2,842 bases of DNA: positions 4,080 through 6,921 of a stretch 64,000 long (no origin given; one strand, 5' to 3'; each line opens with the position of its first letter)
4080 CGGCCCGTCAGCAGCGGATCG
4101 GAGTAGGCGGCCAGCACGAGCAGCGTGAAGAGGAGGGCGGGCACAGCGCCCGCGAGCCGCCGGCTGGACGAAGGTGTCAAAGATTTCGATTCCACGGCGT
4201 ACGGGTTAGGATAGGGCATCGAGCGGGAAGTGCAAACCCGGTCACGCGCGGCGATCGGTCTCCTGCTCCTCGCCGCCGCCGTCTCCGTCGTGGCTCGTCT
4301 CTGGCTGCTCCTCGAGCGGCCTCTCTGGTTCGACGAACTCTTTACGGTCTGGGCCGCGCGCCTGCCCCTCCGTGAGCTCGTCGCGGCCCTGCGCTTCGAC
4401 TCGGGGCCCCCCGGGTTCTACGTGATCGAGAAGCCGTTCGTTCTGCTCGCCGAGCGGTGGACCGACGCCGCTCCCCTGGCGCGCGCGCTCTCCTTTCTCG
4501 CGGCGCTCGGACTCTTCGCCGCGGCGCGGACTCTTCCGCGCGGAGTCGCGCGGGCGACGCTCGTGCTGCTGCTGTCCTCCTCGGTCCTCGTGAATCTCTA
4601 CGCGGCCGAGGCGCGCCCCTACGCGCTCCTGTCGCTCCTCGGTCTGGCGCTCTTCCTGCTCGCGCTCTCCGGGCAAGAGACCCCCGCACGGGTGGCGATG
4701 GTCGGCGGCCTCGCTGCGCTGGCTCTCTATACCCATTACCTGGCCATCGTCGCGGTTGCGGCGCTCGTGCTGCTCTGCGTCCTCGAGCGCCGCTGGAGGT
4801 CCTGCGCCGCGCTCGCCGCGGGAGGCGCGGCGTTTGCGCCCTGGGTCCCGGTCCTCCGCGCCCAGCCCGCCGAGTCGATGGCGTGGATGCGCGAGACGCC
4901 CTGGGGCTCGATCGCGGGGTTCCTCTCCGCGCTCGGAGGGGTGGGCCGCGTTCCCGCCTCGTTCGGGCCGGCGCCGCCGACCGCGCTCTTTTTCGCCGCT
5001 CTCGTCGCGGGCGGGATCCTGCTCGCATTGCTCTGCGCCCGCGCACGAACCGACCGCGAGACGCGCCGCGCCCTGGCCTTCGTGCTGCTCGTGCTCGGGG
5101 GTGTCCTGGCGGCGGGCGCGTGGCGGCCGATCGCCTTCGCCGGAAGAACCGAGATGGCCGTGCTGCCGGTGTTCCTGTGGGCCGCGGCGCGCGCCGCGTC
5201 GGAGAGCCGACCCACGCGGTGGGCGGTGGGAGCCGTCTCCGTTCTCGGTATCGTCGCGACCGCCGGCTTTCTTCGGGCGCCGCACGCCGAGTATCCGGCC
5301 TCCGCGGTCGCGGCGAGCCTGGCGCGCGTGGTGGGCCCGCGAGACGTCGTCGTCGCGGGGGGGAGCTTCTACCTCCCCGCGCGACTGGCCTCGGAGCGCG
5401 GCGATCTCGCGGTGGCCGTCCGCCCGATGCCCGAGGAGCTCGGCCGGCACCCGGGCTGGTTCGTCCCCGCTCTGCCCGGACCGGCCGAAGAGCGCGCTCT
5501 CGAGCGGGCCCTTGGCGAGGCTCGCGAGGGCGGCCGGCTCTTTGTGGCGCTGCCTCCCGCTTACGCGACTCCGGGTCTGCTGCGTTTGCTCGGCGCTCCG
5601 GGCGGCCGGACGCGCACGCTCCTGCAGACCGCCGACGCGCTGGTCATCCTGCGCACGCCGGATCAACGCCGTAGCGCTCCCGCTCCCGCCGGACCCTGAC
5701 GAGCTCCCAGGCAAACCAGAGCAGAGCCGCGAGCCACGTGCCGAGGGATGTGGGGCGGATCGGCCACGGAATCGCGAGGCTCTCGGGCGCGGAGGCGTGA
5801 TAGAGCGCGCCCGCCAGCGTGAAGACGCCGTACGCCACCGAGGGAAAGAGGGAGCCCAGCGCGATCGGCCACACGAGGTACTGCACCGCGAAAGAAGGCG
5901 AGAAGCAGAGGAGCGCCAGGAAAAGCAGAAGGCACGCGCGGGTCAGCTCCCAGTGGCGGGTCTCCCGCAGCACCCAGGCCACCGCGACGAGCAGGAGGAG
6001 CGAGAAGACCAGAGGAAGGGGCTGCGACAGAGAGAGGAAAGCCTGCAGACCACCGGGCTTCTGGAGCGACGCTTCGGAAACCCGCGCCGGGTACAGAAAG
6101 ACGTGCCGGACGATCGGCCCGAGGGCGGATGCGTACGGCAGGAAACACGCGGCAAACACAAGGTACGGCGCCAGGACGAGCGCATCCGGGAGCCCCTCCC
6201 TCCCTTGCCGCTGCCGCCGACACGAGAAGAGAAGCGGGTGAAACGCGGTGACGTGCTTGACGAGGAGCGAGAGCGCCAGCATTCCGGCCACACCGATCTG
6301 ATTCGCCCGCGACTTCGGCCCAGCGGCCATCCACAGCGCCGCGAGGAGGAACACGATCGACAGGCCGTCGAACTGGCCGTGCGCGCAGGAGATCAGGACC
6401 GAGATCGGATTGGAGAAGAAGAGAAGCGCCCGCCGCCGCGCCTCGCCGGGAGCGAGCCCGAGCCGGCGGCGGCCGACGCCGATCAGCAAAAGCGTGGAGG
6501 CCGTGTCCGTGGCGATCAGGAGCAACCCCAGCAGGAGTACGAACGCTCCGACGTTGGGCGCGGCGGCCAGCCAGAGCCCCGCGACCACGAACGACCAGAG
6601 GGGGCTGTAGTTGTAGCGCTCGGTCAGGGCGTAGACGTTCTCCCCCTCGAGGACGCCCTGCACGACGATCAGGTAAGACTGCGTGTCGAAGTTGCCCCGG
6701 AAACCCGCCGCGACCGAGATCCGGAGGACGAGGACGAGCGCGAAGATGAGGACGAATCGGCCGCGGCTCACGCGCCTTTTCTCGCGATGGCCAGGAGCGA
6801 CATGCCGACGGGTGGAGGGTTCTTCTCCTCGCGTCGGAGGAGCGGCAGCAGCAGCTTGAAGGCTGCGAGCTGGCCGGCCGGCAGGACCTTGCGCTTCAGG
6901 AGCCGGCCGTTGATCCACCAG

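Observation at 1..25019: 25-kb super-cluster: nine GT-C-type membrane glycosyltransferases of four or five families, three candidate lipid-carrier sugar-donor routes and a Wzm/Wzt exporter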

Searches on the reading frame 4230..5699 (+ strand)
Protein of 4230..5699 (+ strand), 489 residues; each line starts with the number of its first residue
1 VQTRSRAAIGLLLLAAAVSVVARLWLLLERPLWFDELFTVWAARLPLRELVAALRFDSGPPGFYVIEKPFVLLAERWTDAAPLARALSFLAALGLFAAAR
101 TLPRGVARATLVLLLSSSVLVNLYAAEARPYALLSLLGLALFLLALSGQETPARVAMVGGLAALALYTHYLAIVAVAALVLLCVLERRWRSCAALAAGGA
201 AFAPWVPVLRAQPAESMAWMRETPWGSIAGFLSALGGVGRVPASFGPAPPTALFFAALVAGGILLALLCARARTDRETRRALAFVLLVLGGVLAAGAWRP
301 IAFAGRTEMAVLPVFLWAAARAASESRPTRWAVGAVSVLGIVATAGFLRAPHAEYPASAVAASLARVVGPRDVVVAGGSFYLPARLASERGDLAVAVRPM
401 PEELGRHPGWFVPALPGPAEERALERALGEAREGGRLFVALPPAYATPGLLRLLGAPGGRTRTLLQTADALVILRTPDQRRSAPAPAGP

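Call 5: search_protein_families(library=pfam, proteins=[window:4230-5699:+], max_evalue=0.1)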
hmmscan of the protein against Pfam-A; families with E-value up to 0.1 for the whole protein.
window:4230-5699:+ (489 aa): 0 families

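Call 7: search_protein_families(library=ncbifam, proteins=[window:4230-5699:+], max_evalue=0.1)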
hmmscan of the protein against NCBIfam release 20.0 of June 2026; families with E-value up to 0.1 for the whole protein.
window:4230-5699:+ (489 aa): 0 families

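Call 23: search_solved_structures(query=A1, max_evalue=10, show_alignments=1)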
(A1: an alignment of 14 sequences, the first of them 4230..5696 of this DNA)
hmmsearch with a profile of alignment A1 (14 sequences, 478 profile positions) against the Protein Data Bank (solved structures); distinct sequences matched with E-value up to 10: 5.
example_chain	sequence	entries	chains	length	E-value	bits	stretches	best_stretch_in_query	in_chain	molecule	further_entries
8wb4_U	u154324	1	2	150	0.16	13.8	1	186-238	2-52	Photosystem II reaction center protein U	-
6jl2_A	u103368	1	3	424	0.33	12.8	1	306-471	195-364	Thermolabile hemolysin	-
6jkz_A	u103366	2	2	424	0.33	12.8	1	306-471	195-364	Thermolabile hemolysin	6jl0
6jl1_A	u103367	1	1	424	0.33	12.8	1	306-471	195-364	Thermolabile hemolysin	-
3rih_A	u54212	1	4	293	0.37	12.6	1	312-382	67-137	short chain dehydrogenase or reductase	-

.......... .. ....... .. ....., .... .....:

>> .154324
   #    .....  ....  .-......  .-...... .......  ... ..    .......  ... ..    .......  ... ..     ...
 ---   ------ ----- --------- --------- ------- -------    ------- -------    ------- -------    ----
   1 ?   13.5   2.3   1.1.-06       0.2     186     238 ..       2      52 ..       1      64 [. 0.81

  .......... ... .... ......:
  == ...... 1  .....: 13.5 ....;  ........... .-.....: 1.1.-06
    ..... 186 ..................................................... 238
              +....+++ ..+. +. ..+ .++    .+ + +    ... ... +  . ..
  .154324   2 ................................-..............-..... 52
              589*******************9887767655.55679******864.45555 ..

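Call 26: find_homologous_proteins(query=window:4230-5696:+, max_evalue=0.001)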
Query window:4230-5696:+ (489 aa): 223 proteins with E <= 0.001 among 8000 candidates; the best 120 are listed.
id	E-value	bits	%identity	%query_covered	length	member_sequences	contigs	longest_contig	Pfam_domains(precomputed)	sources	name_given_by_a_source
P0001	5.4e-298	1007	100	100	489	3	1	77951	-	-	-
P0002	8.1e-253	858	86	100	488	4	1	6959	-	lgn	-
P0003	1.7e-226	771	79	100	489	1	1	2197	-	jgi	jgi:hypothetical protein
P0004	1.2e-220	752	77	100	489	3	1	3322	-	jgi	jgi:hypothetical protein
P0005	1.0e-216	739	76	100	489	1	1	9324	-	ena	-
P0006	7.3e-211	719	74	97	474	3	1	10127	-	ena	-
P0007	1.4e-209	715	73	99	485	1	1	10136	-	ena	-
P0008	2.2e-197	675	72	98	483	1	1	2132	-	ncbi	-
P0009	1.2e-188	646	70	98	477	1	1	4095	-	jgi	jgi:hypothetical protein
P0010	1.6e-167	577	70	86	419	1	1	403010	-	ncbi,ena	-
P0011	1.8e-163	563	62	97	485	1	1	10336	-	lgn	-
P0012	2.0e-160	553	62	100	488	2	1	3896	-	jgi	-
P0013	4.6e-156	539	59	95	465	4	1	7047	-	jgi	jgi:hypothetical protein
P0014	3.4e-154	533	61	92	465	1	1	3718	-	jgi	jgi:hypothetical protein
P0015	5.0e-153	529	62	92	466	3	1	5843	-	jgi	jgi:hypothetical protein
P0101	9.1e-105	370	50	93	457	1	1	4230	-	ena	-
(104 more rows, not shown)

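Call 36: predict_structure(alignment_id=A3)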
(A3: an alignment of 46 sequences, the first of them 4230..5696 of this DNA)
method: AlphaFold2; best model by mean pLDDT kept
length: 489 residues; sequences in the alignment: 46
mean_pLDDT: 91.6   pTM: 0.90
mean pLDDT of the five models: 91.6, 90.4, 90.2, 89.9, 89.4
residues with pLDDT >= 90: 373; 70-90: 89; 50-70: 23; < 50: 4
segments of 3 or more residues with pLDDT < 50: none
pLDDT, mean of each block of 10 residues (from residue 1): 70 91 92 92 94 82 95 84 93 97 96 97 95 98 96 98 96 97 98 98 90 69 89 97 88 98 98 98 98 86 91 99 97 98 93 89 95 94 94 94 85 81 92 87 93 91 94 89 54
secondary structure, 60 per line:
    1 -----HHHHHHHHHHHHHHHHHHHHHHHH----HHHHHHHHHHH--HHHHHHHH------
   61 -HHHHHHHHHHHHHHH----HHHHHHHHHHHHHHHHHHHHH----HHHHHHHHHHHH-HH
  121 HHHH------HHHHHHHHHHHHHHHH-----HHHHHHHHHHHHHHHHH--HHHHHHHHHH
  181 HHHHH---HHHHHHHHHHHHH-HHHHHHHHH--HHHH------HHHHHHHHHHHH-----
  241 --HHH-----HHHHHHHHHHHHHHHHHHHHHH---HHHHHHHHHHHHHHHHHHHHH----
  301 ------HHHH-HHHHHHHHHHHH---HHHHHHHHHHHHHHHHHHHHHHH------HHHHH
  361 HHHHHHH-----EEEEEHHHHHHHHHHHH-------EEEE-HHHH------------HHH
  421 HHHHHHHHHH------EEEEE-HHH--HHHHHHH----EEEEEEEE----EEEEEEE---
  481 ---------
elements in order: H6-29 H34-44 H47-54 H62-76 H81-101 H106-117 H119-124 H131-146 H152-168 H171-185 H189-201 H203-211 H214-217 H224-235 H251-272 H276-296 H307-310 H312-323 H327-349 H356-367 E373-377 H378-389 E397-400 H402-405 H418-430 E437-441 H448-454 E459-466 E471-477
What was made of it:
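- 4230..5699 (+): G3: GT-C glycosyltransferase of an orphan family, structurally ArnT-like. WFDELF loop with invariant D35 and E36. Small C-terminal alpha/beta periplasmic domain. AF2 pLDDT 91.6 (call 36).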

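Call 41: fold_search(model_id=the predicted structure, library=pdb)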
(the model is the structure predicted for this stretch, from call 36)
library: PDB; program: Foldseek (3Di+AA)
matches with E <= 10: 498; with E <= 0.001: 14
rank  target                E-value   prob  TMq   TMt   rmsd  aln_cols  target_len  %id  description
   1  5ezm                  1.2e-06  1.00  0.59  0.55   6.9       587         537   15  Crystal Structure of ArnT from Cupriavidus metallidurans in the apo state (released 2016-02-17)
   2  5f15                  5.5e-06  1.00  0.57  0.52   7.6       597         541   14  Crystal Structure of ArnT from Cupriavidus metallidurans bound to Undecaprenyl phosphate (released 2016-02-17)
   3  9s6t_A                3.0e-05  1.00  0.51  0.51   9.9       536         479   14  Ternary cryo-EM structure of chicken ALG12 with Dol25-PP-GlcNAc2Man7, Dol25-P-Man, and Fab (released 2026-03-18)
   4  7oci_F                5.0e-05  1.00  0.50  0.40  12.1       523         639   13  Cryo-EM structure of yeast Ost6p containing oligosaccharyltransferase complex (released 2022-02-16)
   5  8if8_B                6.2e-05  1.00  0.42  0.35  14.4       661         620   17  Arabinosyltransferase AftA (released 2023-05-31)
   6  6ezn_F                1.7e-04  1.00  0.53  0.42  10.9       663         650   11  Cryo-EM structure of the yeast oligosaccharyltransferase (OST) complex (released 2018-01-17)
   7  9n9j_I                2.1e-04  1.00  0.48  0.36  11.4       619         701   11  Structure of a GRP94 folding intermediate engaged with a CCDC134- and FKBP11-bound secretory translocon (released 2025-11-19)
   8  9s6u_A                2.3e-04  1.00  0.52  0.48   9.1       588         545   14  Ternary cryo-EM structure of human ALG9 with Dol25-PP-GlcNAc2Man8, Dol25-P-Man and Fab (released 2026-03-18)
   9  6s7t_A                3.8e-04  1.00  0.53  0.39  10.8       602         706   11  Cryo-EM structure of human oligosaccharyltransferase complex OST-B (released 2019-12-18)
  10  8if8_C                4.3e-04  1.00  0.42  0.36  13.8       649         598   14  Arabinosyltransferase AftA (released 2023-05-31)
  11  8pn9_A                4.9e-04  1.00  0.49  0.39  12.7       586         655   10  Structure of human oligosaccharyltransferase OST-A complex bound to NGI-1 (released 2024-05-08)
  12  7zlh_A                5.3e-04  1.00  0.44  0.35  10.8       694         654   10  Cryo-EM structure of C-mannosyltransferase CeDPY19, in apo state, bound to CMT2-Fab and anti-Fab nanobody (released 2023-01-11)
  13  8agc_A                8.6e-04  1.00  0.48  0.36  10.2       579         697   11  Structure of yeast oligosaccharylransferase complex with lipid-linked oligosaccharide and non-acceptor peptide bound (released 2022-12-07)
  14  8b6l_I                9.8e-04  1.00  0.47  0.36  12.2       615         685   10  Subtomogram average of the human Sec61-TRAP-OSTA-translocon (released 2022-12-07)
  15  6w98_A                1.6e-03  1.00  0.50  0.23   8.2       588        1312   17  Single-Particle Cryo-EM Structure of Arabinofuranosyltransferase AftD from Mycobacteria (released 2020-05-13)
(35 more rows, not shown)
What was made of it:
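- G3's best structural match is ArnT (call 41).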

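Call 84: find_encoding_contigs(protein=P0001, flank=10000, max_places=3)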
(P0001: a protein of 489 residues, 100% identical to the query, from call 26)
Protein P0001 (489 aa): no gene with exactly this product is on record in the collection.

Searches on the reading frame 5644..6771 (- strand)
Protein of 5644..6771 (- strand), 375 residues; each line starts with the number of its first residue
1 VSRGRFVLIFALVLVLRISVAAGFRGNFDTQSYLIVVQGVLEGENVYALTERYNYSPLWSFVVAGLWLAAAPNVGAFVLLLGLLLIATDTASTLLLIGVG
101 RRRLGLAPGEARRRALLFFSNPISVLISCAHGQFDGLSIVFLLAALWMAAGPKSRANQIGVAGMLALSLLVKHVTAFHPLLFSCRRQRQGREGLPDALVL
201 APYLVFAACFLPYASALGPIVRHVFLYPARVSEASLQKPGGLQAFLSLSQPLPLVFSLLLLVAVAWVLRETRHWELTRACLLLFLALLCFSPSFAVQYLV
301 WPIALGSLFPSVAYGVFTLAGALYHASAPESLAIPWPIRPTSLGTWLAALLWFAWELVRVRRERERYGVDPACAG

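Call 5: search_protein_families(library=pfam, proteins=[window:5644-6771:-], max_evalue=0.1)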
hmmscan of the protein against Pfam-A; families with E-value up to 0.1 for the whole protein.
window:5644-6771:- (375 aa): 1 family
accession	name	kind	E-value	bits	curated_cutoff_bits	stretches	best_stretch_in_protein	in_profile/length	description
PF09594.16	GT87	-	0.0022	18.2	25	1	54-289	2-235/237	Glycosyltransferase family 87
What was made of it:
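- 5644..6771 (-): G4: short GT87-like GT-C glycosyltransferase, 375 aa. Copy number varies from 0 to 3 among relatives. GT87 18.2 bits, below the cut-off of 25 (call 5).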

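Call 7: search_protein_families(library=ncbifam, proteins=[window:5644-6771:-], max_evalue=0.1)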
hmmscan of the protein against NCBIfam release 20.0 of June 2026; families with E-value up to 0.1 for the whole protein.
window:5644-6771:- (375 aa): 0 families

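Call 79: search_protein_families(library=pfam, alignment_id=A7, max_evalue=0.1)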
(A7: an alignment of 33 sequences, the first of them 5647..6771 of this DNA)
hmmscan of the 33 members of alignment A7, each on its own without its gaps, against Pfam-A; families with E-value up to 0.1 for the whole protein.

A. member 1, window:5647-6771:- (375 aa): 1 family
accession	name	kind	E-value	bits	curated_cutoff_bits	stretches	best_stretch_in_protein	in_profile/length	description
PF09594.16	GT87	-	0.0022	18.2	25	1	54-289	2-235/237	Glycosyltransferase family 87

B. families by the number of members that match (of 33 scanned): 6 families
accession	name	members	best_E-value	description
PF09594.16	GT87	12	7.8e-06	Glycosyltransferase family 87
PF03155.21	Alg6_Alg8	7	0.0006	ALG6, ALG8 glycosyltransferase family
PF06728.19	PIG-U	2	2.4e-05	GPI transamidase subunit PIG-U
PF09852.15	DUF2079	2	0.00097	Predicted membrane protein (DUF2079)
PF15971.10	Mannosyl_trans4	1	0.01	DolP-mannose mannosyltransferase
PF14715.11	FixP_N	1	0.053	N-terminal domain of cytochrome oxidase-cbb3, FixP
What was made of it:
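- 5644..6771 (-): 12 of 33 family members hit GT87; others hit ALG6/8, PIG-U or DUF2079 (call 79).
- Checked: G4: GT87 below threshold at 18.2 bits, but 12 of 33 family members hit GT87 and the rest hit other GT-C families (call 79).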

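Call 80: search_solved_structures(query=A7, max_evalue=10)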
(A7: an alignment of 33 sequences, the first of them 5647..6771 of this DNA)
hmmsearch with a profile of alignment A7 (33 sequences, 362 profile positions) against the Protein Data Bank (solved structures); distinct sequences matched with E-value up to 10: 0.
